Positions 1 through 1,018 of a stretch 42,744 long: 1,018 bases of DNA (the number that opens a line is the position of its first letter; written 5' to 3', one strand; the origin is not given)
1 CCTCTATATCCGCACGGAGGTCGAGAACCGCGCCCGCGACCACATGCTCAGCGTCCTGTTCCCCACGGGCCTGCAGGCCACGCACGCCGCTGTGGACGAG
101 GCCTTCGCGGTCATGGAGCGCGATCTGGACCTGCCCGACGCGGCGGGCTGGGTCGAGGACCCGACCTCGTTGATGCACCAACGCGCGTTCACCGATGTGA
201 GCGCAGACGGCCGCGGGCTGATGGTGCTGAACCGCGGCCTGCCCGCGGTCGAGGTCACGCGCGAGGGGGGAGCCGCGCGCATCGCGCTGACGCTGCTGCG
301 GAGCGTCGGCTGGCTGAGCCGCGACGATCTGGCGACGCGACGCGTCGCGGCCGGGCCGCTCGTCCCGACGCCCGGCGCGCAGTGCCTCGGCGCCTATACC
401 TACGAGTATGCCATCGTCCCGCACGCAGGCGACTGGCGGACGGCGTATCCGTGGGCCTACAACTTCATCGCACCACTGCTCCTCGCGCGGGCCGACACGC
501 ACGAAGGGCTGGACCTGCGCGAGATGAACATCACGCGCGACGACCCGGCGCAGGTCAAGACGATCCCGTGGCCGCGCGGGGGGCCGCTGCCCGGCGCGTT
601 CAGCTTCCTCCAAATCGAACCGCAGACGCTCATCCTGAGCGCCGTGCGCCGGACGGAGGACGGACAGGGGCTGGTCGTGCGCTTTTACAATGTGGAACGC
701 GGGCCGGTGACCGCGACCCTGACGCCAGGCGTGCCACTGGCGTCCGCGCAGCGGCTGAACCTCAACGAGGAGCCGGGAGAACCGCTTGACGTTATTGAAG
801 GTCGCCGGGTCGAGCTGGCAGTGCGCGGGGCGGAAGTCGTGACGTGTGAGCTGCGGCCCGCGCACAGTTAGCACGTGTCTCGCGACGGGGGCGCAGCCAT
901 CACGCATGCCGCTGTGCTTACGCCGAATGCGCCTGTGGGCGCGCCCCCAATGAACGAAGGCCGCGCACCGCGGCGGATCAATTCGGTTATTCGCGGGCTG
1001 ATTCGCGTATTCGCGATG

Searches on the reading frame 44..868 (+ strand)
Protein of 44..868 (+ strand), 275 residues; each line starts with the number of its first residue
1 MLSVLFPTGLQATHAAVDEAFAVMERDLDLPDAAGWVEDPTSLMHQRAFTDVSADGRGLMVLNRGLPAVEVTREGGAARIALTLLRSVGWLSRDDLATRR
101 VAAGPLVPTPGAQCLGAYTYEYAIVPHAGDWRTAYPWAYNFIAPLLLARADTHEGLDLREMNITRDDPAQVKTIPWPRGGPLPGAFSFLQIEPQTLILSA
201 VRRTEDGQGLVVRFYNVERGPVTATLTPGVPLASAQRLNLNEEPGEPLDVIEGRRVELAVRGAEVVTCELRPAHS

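Call 15: search_protein_families(library=pfam, proteins=[window:44-868:+], max_evalue=0.001)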
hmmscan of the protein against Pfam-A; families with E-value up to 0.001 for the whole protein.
window:44-868:+ (275 aa): 1 family
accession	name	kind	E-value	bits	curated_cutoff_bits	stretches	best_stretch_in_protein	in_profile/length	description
PF17677.7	Glyco_hydro38C2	-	7.9e-13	48.8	22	1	196-267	2-71/72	Glycosyl hydrolases family 38 C-terminal beta sandwich domain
